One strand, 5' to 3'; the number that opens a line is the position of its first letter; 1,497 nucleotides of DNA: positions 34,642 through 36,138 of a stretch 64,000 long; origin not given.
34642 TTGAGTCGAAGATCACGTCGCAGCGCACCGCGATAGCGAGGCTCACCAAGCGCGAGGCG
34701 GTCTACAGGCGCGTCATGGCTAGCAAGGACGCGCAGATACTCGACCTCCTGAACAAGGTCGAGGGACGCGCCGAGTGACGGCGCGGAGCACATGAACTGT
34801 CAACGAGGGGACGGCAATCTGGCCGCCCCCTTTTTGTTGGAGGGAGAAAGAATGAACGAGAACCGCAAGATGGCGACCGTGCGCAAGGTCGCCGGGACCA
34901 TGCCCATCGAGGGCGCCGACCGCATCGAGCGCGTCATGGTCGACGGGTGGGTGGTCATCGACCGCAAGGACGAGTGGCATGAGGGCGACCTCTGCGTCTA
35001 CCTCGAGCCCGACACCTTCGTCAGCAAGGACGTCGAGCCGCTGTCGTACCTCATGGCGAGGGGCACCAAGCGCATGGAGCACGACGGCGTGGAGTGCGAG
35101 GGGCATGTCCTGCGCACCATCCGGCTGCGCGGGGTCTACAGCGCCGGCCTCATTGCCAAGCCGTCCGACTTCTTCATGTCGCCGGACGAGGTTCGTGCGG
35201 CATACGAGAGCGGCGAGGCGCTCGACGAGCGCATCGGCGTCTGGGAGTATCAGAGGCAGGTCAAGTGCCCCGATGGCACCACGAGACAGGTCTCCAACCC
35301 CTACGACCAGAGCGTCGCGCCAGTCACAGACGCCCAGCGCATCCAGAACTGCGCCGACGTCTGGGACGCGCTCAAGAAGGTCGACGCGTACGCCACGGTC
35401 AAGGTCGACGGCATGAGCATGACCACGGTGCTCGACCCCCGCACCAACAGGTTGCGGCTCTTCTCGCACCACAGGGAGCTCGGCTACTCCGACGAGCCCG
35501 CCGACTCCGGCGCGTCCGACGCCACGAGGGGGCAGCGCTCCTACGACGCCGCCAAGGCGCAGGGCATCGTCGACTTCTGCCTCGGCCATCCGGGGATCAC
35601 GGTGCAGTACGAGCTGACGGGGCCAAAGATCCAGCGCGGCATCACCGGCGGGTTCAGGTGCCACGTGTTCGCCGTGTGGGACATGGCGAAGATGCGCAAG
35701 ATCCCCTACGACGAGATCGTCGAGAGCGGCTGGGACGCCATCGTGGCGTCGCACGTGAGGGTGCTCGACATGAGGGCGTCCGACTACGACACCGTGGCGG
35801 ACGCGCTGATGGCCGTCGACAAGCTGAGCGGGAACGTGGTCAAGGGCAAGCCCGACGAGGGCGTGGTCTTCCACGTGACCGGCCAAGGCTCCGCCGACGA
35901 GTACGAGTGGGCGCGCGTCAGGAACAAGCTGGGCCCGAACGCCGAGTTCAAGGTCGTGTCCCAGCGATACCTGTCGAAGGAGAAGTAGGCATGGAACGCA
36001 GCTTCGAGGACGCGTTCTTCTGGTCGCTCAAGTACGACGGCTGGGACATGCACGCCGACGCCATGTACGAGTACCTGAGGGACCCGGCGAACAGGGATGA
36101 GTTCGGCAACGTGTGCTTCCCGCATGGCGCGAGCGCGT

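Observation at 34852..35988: DRB0094-family RNA ligase encoded about 5 kb from the tRNA cluster: candidate tRNA-repair counter-defence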

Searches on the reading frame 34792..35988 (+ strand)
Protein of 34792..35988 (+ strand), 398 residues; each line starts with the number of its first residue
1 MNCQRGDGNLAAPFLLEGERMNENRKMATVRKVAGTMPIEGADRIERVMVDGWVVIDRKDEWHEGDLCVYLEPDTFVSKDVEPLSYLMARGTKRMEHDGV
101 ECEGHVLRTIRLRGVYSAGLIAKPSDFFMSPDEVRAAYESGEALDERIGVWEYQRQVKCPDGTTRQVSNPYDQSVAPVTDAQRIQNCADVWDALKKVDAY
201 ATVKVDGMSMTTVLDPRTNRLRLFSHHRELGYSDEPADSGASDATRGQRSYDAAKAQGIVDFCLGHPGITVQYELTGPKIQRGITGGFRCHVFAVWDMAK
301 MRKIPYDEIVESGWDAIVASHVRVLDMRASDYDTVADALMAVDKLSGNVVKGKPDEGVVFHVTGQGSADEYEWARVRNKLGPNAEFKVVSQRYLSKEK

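Call 6: search_protein_families(library=pfam, proteins=[window:34852-35988:+], max_evalue=0.1)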
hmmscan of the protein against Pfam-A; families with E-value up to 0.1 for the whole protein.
window:34852-35988:+ (378 aa): 2 families
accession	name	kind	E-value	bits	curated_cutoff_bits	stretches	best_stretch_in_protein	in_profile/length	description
PF21189.3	PHA02142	-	8.6e-21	74.6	27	1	7-101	1-89/92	PHA02142 OB-fold domain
PF09414.15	RNA_ligase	-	8.5e-08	33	27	1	180-343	4-158/171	RNA ligase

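Call 7: search_protein_families(library=phrogs, proteins=[window:34852-35988:+], max_evalue=0.01)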
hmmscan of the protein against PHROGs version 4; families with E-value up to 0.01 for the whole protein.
window:34852-35988:+ (378 aa): 1 family
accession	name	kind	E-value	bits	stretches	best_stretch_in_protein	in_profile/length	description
phrog_968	-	DNA, RNA and nucleotide metabolism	4.8e-42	145.3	1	2-378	5-393/398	RNA ligase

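Call 8: search_solved_structures(query=window:34852-35988:+, max_evalue=1, show_alignments=3)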
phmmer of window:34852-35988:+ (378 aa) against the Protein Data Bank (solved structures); distinct sequences matched with E-value up to 1: 24.
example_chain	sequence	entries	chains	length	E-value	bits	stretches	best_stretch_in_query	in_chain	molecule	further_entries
5cot_A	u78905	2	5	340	1e-17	67.6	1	5-281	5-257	Naegleria gruberi RNA ligase | RNA ligase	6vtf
6vt3_A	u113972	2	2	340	1e-17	67.6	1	5-210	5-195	RNA Ligase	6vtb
6vt8_A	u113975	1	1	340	1.9e-17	66.7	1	5-193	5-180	RNA Ligase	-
6vt9_A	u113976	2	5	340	3e-17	66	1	5-193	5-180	RNA ligase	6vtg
6vt5_A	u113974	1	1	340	6.8e-17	64.9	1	6-282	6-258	RNA Ligase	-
6vt4_A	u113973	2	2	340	6.8e-17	64.9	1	5-281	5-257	RNA Ligase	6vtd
5cou_A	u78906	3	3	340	6.8e-17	64.9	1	5-281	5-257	Naegleria gruberi RNA ligase | RNA ligase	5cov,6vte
6vt0_A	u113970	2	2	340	6.8e-17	64.9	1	5-281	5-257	RNA Ligase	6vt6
6vt1_A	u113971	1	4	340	1.3e-16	64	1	5-281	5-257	RNA Ligase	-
3pvb_B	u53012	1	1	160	0.17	14.2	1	266-358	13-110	cAMP-dependent protein kinase type I-alpha regulatory subunit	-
5jr7_B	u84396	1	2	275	0.19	14.1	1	272-357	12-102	cAMP-dependent protein kinase type I-alpha regulatory subunit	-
3fhi_B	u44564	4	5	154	0.2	13.9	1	270-358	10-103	cAMP-dependent protein kinase type I-alpha regulatory subunit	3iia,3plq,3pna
4x6r_B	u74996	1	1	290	0.21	13.9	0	284-357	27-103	cAMP-dependent protein kinase type I-alpha regulatory subunit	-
2qcs_B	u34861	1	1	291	0.21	13.9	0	284-357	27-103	cAMP-dependent protein kinase type I-alpha regulatory subunit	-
1rgs_A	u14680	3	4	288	0.23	13.8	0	284-357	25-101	CAMP DEPENDENT PROTEIN KINASE | cAMP-dependent protein kinase type I-alpha regulatory chain | cAMP-dependent protein kinase type I-alpha regulatory subunit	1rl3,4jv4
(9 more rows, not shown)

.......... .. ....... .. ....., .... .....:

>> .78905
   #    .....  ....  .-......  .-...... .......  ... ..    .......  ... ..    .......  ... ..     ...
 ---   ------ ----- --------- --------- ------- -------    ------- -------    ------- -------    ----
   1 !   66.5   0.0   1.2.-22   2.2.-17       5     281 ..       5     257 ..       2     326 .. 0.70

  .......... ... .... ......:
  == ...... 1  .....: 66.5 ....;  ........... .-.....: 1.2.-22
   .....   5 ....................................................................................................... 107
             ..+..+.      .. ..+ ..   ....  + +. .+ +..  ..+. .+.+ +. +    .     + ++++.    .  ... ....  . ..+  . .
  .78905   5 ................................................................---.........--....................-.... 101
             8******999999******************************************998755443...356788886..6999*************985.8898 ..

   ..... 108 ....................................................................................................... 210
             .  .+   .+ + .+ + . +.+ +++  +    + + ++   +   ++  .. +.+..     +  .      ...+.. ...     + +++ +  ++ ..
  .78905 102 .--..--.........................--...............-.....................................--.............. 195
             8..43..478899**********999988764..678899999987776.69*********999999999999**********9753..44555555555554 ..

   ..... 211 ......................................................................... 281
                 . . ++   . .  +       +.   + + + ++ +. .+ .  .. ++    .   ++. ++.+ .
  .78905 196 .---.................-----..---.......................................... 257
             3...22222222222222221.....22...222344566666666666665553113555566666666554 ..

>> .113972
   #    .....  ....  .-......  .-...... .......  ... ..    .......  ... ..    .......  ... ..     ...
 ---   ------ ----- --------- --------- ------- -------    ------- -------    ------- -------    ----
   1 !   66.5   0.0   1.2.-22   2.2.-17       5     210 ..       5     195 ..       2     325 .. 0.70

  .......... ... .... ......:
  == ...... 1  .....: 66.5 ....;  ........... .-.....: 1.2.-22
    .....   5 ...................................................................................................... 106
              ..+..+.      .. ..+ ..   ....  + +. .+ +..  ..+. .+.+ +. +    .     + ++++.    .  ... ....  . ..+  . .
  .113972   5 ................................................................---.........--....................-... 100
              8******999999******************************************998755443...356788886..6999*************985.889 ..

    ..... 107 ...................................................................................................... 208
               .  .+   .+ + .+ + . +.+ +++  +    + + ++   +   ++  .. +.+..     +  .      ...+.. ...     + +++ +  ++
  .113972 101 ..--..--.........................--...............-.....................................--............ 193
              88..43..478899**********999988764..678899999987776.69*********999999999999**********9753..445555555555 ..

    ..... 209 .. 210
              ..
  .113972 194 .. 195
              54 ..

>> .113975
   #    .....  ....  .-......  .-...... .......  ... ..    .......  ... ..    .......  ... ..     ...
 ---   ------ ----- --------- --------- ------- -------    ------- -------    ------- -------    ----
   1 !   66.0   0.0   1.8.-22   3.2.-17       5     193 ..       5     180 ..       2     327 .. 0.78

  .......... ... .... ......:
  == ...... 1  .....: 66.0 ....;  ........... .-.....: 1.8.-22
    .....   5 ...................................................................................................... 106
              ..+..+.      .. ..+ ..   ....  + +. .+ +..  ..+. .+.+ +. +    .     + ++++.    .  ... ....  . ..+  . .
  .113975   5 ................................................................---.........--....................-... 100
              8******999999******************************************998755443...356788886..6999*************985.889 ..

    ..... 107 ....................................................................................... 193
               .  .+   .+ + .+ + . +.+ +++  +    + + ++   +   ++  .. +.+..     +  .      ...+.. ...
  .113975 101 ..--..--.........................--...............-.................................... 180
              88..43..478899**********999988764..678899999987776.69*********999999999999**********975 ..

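Call 9: search_protein_families(library=ncbifam, proteins=[window:34852-35988:+], max_evalue=0.1)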
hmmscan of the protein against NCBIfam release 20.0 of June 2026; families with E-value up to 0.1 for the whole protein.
window:34852-35988:+ (378 aa): 1 family
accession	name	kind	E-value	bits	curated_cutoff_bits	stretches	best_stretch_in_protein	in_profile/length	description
TIGR02306.1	RNA_lig_DRB0094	equivalog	1.7e-17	63.4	151.15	1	7-342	2-317/341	RNA ligase (ATP)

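Call 11: search_dna_similar(query=window:34852-35988:+, collection=phages, mode=protein, max_rows=40, rows=spread)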
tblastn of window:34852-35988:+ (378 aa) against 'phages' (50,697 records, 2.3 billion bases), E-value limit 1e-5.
Records with a match: 310; places in all: 310; records where one place covers at least 80% of the query: 174.
Best place of each record, by identity: <60% 310.
By first word of the organism name: Pseudomonas 197; Aeromonas 44; Erwinia 10; Sinorhizobium 7; Burkholderia 5; Ralstonia 5; Xanthomonas 4; Salmonella 4; Yersinia 4; Microbacterium 3; and 16 more.
By host as written in the record: Pseudomonas aeruginosa 74; Pseudomonas aeruginosa PAO1 26; - 17; Pseudomonas aeruginosa PAK 14; Aeromonas salmonicida 13; Aeromonas hydrophila BIOTECH 10089 11; Pseudomonas sp. 8; Sinorhizobium meliloti 7; and 87 more.
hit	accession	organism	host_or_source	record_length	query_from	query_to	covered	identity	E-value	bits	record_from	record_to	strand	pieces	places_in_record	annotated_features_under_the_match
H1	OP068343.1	Microbacterium phage Cece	Microbacterium radiodurans NRRL B-24799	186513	1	376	99%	29.7%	3e-23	107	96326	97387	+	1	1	153: RNA ligase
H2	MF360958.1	Salicola phage SCTP-2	Salicola sp. PV4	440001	5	378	99%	27.9%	1e-18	94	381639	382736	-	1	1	464: putative RNA ligase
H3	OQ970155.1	Pseudomonas phage LSL4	Pseudomonas aeruginosa PAO1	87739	5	378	99%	26.6%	3e-15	84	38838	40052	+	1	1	RNA ligase | hypothetical protein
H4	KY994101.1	Pseudomonas phage vB_PaeM_G1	Pseudomonas aeruginosa DLG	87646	5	378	99%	26.3%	2e-16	87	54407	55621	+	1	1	RNA ligase | hypothetical protein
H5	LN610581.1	Pseudomonas phage vB_PaeM_PAO1_Ab04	Pseudomonas aeruginosa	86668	5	378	99%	26.3%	1e-15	84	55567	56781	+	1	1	none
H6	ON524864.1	Pseudomonas phage vB_PaeM_RP8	Pseudomonas aeruginosa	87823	5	378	99%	26.3%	2e-15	84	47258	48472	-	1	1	putative RNA ligase | hypothetical protein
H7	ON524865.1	Pseudomonas phage vB_PaeM_RP9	Pseudomonas aeruginosa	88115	5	378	99%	26.3%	2e-15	84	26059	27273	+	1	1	putative RNA ligase | hypothetical protein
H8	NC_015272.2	Pseudomonas phage KPP10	-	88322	5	378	99%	26.0%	1e-15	85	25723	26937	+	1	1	RNA ligase | hypothetical protein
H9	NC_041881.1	Pseudomonas phage pf16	Pseudomonas putida PpG1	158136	5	377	99%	25.9%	3e-15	84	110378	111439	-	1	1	RNA ligase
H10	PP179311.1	Pseudomonas phage Pyxpy02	Pseudomonas syringae 19B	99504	5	378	99%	25.2%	1e-10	69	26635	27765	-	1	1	RNA ligase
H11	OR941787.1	Pseudomonas phage PJNP029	Pseudomonas aeruginosa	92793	2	378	100%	23.7%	5e-9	64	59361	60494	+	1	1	hypothetical protein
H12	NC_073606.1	Pseudomonas phage pPA-3099-2aT.2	Pseudomonas aeruginosa 3099-2aT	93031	2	378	100%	23.5%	5e-9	64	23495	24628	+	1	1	hypothetical protein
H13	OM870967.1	Pseudomonas phage vB_Paer_Ps12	Pseudomonas aeruginosa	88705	2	378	100%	23.5%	2e-8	62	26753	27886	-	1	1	hypothetical protein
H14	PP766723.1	Pseudomonas phage Baskent_P3_3B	Pseudomonas aeruginosa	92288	2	378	100%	23.5%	2e-8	62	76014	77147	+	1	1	RNA ligase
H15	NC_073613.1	Pseudomonas phage vB_PaeM_LCK69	Pseudomonas aeruginosa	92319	2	378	100%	23.5%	2e-8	62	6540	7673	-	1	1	hypothetical protein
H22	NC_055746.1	Aeromonas phage 50AhydR13PP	Aeromonas hydrophila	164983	1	282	75%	30.9%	3e-21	101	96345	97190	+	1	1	RNA ligase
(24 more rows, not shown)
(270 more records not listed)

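Call 13: find_encoding_contigs(protein=window:34852-35988:+, flank=10000, max_places=6)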
Protein window:34852-35988:+ (378 aa): no gene with exactly this product is on record in the collection.

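Call 14: find_encoding_contigs(protein=window:34792-35988:+, flank=10000, max_places=6)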
Protein window:34792-35988:+ (398 aa): no gene with exactly this product is on record in the collection.
